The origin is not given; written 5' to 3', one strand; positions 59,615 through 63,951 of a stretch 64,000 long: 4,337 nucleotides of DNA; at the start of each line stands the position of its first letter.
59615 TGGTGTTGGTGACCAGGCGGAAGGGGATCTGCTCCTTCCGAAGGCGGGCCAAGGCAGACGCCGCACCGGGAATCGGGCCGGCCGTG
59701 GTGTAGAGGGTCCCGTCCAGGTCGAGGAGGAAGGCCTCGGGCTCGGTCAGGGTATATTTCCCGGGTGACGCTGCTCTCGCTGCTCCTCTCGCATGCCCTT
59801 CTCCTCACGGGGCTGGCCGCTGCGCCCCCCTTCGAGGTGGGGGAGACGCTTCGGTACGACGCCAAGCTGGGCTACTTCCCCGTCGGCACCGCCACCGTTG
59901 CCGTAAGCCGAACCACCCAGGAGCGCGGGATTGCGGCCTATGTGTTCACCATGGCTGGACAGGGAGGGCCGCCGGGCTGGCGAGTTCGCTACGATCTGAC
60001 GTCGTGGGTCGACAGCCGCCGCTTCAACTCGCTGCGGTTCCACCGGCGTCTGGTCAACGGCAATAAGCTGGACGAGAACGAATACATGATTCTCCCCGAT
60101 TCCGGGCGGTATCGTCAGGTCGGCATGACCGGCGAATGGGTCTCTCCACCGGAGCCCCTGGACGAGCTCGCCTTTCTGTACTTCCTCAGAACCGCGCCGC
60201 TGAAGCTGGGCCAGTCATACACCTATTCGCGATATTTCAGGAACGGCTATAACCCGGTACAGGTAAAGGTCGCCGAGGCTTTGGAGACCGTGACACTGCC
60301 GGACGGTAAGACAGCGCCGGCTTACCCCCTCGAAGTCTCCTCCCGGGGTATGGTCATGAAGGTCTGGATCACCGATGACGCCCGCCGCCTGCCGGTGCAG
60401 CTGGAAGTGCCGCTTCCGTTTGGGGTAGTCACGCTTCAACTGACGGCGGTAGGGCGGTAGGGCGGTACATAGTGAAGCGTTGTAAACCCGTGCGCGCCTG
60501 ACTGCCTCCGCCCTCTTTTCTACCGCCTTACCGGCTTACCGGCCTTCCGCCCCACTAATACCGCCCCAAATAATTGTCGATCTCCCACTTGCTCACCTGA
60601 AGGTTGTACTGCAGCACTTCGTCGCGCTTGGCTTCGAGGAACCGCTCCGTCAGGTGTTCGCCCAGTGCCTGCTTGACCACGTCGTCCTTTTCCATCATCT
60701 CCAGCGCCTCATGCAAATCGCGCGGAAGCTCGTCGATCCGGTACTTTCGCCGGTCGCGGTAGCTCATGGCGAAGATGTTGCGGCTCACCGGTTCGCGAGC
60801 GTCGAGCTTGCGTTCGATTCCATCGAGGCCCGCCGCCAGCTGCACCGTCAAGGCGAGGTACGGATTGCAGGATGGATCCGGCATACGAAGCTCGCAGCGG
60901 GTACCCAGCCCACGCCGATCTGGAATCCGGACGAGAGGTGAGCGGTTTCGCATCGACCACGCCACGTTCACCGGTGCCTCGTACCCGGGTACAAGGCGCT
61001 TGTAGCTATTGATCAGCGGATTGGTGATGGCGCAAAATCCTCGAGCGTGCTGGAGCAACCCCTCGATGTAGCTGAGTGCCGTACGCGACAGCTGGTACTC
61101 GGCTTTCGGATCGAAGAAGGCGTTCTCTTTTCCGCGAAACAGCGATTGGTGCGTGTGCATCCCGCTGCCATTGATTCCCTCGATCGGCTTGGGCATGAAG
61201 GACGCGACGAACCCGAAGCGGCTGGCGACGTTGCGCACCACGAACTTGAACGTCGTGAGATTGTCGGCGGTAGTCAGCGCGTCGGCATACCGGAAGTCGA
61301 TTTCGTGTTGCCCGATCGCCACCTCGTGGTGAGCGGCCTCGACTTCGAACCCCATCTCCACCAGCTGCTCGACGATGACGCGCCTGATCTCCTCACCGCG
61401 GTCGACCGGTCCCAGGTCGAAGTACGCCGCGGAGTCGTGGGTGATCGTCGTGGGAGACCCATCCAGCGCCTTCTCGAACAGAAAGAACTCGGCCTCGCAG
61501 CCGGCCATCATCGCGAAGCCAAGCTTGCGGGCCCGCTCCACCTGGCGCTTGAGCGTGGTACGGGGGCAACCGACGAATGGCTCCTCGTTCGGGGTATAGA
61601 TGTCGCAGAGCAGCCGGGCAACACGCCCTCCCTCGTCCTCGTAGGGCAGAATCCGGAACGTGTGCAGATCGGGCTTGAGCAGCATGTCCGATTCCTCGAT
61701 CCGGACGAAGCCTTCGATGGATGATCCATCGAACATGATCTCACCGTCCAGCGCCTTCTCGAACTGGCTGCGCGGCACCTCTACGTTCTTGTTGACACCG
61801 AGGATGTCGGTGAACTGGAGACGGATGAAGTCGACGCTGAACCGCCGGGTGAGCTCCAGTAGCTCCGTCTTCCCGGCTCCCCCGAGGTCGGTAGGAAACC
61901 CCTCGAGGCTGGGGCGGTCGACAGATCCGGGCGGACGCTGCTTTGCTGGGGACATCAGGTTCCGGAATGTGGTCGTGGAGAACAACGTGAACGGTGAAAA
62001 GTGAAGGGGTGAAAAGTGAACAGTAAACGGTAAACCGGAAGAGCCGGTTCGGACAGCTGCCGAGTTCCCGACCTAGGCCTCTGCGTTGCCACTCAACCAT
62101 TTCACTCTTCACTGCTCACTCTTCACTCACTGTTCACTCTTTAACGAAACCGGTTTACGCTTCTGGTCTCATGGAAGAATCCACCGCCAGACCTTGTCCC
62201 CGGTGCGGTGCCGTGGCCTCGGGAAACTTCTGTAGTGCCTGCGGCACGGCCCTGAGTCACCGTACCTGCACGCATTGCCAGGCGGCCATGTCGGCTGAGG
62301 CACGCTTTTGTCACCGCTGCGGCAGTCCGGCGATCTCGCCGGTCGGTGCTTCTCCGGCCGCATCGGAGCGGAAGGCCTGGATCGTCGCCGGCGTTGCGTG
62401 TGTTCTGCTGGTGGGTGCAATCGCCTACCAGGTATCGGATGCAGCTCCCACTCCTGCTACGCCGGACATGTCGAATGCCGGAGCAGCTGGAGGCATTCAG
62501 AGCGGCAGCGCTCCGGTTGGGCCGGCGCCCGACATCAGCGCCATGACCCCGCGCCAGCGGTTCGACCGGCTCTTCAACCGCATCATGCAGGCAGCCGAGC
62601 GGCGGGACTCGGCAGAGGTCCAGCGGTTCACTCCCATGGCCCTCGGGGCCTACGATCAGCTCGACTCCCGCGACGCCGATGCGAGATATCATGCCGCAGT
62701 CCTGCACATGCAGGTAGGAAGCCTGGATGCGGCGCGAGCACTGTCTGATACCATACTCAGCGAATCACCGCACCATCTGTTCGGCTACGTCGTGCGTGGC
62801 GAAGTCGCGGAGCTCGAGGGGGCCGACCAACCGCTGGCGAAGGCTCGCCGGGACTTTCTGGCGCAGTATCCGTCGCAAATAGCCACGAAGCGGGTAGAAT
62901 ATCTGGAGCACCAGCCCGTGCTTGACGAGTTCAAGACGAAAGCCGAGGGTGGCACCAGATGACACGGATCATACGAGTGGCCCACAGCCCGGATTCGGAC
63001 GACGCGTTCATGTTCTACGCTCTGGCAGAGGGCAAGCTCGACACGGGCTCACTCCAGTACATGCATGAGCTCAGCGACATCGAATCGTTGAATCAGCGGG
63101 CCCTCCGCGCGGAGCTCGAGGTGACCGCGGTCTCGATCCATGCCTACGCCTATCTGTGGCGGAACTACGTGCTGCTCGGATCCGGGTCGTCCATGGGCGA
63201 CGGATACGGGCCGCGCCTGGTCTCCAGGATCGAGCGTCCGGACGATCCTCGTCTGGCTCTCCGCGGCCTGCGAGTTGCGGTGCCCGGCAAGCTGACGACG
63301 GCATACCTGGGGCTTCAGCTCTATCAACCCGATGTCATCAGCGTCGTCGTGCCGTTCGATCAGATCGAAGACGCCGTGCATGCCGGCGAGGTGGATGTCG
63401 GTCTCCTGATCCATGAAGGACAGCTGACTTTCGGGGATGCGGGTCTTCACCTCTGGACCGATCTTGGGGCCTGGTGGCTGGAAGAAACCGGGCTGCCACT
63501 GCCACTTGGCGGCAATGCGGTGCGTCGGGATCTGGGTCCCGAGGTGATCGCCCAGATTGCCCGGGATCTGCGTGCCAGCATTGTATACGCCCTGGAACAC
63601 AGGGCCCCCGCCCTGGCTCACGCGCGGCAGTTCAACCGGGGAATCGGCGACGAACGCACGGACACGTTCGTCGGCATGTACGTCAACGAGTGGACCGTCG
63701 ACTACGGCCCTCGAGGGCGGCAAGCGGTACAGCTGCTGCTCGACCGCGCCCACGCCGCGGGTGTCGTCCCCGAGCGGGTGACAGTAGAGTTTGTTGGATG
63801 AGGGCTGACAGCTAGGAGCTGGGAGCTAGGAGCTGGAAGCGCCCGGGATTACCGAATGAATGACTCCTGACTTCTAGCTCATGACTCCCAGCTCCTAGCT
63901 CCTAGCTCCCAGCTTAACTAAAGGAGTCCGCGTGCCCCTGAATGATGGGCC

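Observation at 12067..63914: Family of palindromic tandem-repeat elements: complementary low-complexity arms with a locus-specific repeat unit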

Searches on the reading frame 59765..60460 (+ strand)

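Call 20: search_protein_families(library=pfam, proteins=[window:59765-60460:+])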
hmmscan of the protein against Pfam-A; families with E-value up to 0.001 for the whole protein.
window:59765-60460:+ (231 aa): 1 family
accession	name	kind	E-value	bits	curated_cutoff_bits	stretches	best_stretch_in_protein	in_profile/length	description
PF11306.15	DUF3108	-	4.6e-23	82.6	26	1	30-227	1-209/209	Protein of unknown function (DUF3108)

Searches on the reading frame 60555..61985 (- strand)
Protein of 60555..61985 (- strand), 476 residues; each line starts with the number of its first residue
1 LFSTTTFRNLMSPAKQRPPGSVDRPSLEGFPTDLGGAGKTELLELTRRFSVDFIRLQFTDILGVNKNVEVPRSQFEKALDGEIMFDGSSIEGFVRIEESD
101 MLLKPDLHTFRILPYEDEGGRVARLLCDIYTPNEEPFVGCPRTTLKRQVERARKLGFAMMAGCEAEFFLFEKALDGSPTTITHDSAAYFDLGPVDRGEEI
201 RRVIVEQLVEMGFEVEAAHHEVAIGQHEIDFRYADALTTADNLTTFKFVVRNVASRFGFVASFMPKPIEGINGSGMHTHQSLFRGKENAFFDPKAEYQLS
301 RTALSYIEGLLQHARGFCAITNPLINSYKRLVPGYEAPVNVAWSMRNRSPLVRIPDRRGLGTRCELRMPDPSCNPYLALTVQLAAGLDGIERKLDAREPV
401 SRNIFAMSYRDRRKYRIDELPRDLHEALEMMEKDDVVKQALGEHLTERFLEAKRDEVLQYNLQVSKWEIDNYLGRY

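Call 20: search_protein_families(library=pfam, proteins=[window:60555-61985:-])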
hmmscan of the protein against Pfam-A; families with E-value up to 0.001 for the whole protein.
window:60555-61985:- (476 aa): 2 families
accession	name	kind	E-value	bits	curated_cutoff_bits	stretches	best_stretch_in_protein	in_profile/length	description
PF00120.29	Gln-synt_C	-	2.4e-130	435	24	1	139-472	2-344/344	Glutamine synthetase, catalytic domain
PF03951.24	Gln-synt_N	-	6.2e-31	106.3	33.4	1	51-132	2-82/82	Glutamine synthetase, beta-Grasp domain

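Call 31: find_related_loci(query=window:60555-61880:-, collection=metagenome_contigs, flank=10000)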
Query window:60555-61880:- (441 aa) in metagenome_contigs; peptide patterns used: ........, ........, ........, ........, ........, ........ (x = any residue, [..] = any of these).
600 stretches matched a pattern (row limit reached: there are more); 561 encode a relative of the query (tblastn E <= 1e-3); the best 80 are kept; 80 distinct loci.
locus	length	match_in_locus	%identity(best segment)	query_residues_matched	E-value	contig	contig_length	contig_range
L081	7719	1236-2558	98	1-441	0e+0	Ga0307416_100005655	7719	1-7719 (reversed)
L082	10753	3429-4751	98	1-441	0e+0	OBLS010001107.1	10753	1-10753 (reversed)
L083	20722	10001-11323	95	1-441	0e+0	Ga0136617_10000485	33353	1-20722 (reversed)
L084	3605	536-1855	95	2-441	0e+0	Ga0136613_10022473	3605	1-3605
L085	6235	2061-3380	95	2-441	0e+0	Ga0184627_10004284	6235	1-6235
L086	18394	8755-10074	94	2-441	0e+0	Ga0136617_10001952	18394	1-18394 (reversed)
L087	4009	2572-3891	94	2-441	0e+0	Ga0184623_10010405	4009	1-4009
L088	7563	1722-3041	94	2-441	0e+0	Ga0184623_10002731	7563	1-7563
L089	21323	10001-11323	94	1-441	0e+0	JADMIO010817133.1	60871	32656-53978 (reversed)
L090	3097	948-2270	94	1-441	0e+0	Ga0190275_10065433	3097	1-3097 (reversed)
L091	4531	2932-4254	94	1-441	0e+0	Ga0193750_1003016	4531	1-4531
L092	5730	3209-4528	94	2-441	0e+0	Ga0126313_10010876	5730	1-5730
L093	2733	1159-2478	93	2-441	0e+0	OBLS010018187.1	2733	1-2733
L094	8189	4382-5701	93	2-441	0e+0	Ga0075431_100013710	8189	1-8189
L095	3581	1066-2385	93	2-441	0e+0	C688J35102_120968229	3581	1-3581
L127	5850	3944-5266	79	1-441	0e+0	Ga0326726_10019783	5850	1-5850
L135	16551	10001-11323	73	1-441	0e+0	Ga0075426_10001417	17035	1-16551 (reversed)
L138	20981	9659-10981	72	1-441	0e+0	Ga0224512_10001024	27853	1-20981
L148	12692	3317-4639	73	1-441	0e+0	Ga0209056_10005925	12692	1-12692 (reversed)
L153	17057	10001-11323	72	1-441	0e+0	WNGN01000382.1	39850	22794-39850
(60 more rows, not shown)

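Call 65: search_protein_families(library=pfam, proteins=[L087:479-2425:+, L148:356-1054:-, L153:7086-7781:-, L135:7115-7693:-, L127:5274-5849:+, L138:7962-9260:-], max_evalue=0.01)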
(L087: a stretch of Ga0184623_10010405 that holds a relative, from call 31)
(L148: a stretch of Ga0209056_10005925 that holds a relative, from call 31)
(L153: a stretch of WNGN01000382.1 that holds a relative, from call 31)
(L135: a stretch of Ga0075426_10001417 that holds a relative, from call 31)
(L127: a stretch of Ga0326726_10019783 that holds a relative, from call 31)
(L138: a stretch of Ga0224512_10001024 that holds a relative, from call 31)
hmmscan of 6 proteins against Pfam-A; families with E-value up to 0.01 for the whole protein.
L087:479-2425:+ (648 aa): 5 families
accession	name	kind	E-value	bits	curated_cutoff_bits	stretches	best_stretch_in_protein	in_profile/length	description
PF00069.31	Pkinase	-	4.4e-51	174.2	31.7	1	32-290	1-259/263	Protein kinase domain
PF07714.23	PK_Tyr_Ser-Thr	-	1e-29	104.1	23.1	1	34-284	3-250/258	Protein tyrosine and serine/threonine kinase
PF01636.29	APH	-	1e-05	25.9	23.2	0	46-148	13-109/239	Phosphotransferase enzyme family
PF13239.11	2TM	-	6.6e-05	23.3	24.8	1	391-438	14-60/79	2TM domain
PF17667.7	Pkinase_fungal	-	0.0088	15.2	24.1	0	149-209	306-367/387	Fungal protein kinase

L148:356-1054:- (232 aa): 4 families
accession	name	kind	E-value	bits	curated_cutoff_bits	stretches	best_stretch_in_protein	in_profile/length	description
PF13240.11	Zn_Ribbon_1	-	4.3e-07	30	25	1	3-23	2-22/23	zinc-ribbon domain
PF12773.13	DZR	-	0.00017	22.1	27.3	1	3-21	27-45/45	Double zinc ribbon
PF24463.1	DUF7577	-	0.0017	18.4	28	1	3-22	5-24/27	Domain of unknown function (DUF7577)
PF13248.11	Zn_ribbon_3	-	0.0024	17.7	27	1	3-22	5-24/26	zinc-ribbon domain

L153:7086-7781:- (231 aa): 3 families
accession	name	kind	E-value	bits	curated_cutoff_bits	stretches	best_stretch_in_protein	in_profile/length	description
PF13240.11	Zn_Ribbon_1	-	1.5e-06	28.2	25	1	3-23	2-22/23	zinc-ribbon domain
PF12773.13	DZR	-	0.00039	20.9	27.3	1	3-21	1-19/45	Double zinc ribbon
PF24463.1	DUF7577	-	0.0019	18.2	28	1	2-22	4-24/27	Domain of unknown function (DUF7577)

L135:7115-7693:- (192 aa): 0 families

L127:5274-5849:+ (192 aa): 2 families
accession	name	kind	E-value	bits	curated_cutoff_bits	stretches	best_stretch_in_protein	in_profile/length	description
PF13344.12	Hydrolase_6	-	9.3e-19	67.8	27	1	5-80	1-76/101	Haloacid dehalogenase-like hydrolase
PF00702.32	Hydrolase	-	3.4e-05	24.8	26.4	0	19-58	99-141/191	haloacid dehalogenase-like hydrolase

L138:7962-9260:- (432 aa): 4 families
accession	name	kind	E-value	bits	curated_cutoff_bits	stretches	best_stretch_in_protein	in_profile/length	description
PF12773.13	DZR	-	1.3e-08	35.3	27.3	1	179-221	1-45/45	Double zinc ribbon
PF13248.11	Zn_ribbon_3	-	3.8e-07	29.8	27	1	202-223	4-25/26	zinc-ribbon domain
PF13240.11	Zn_Ribbon_1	-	1.4e-06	28.3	25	1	203-223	2-22/23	zinc-ribbon domain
PF18912.6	DZR_2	-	0.0065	16.7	27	0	178-220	9-55/56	Double zinc ribbon domain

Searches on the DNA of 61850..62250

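Call 56: search_rna_families(source=window, start=61850, end=62250, threshold=evalue, max_evalue=10)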
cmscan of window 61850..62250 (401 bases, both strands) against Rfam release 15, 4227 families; matches with E-value up to 10: 4.
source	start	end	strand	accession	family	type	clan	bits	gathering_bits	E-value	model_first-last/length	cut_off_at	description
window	61987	62119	-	RF00942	mir-1224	Gene; miRNA;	-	18.5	105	1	1-86/86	no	mir-1224 microRNA precursor family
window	62045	62167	+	RF01956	NEAT1_2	Gene; lncRNA;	-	16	60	0.43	1-116/116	no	Nuclear enriched abundant transcript 1 conserved region 2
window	62078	62128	-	RF01143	sR16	Gene; snRNA; snoRNA; CD-box;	-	14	70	3.6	1-53/53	no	Small nucleolar RNA sR16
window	62078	62116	-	RF01145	sR14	Gene; snRNA; snoRNA; CD-box;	-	10.6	38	2.5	1-54/54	no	Small nucleolar RNA sR14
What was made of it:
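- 61987..62160 (.): Element 9. G arm 61987-62040 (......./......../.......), core 62041-62100, C arm 62101-62160. It lies between the divergent glnA (true ATG about 61940) and the zinc-ribbon gene (ATG 62171). No Rfam match (call 56).
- On Known structured RNA families (Rfam 15): Nothing credible at glnA-upstream even at E <= 10 (call 56).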

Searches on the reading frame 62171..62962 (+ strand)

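Call 20: search_protein_families(library=pfam, proteins=[window:62171-62962:+])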
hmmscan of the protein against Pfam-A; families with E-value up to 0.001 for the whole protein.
window:62171-62962:+ (263 aa): 2 families
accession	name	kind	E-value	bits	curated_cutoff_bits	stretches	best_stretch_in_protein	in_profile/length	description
PF12773.13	DZR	-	1.8e-09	38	27.3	1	9-51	1-45/45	Double zinc ribbon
PF13240.11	Zn_Ribbon_1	-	1.1e-08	35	25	1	33-53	2-22/23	zinc-ribbon domain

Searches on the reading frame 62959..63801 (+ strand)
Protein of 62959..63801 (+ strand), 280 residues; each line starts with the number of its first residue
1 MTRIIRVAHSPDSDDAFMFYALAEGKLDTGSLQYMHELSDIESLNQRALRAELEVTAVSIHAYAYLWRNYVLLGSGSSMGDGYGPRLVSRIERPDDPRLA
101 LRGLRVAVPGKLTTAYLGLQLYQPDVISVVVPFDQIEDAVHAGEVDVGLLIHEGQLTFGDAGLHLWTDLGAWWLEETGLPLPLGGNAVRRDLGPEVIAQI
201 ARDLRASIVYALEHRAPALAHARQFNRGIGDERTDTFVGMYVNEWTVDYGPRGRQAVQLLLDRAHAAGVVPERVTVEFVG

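Call 20: search_protein_families(library=pfam, proteins=[window:62959-63801:+])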
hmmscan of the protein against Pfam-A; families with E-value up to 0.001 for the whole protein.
window:62959-63801:+ (280 aa): 1 family
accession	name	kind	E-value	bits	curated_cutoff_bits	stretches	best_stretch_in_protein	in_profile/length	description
PF02621.19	VitK2_biosynth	-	1e-67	228.7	26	1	5-265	1-251/252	Menaquinone biosynthesis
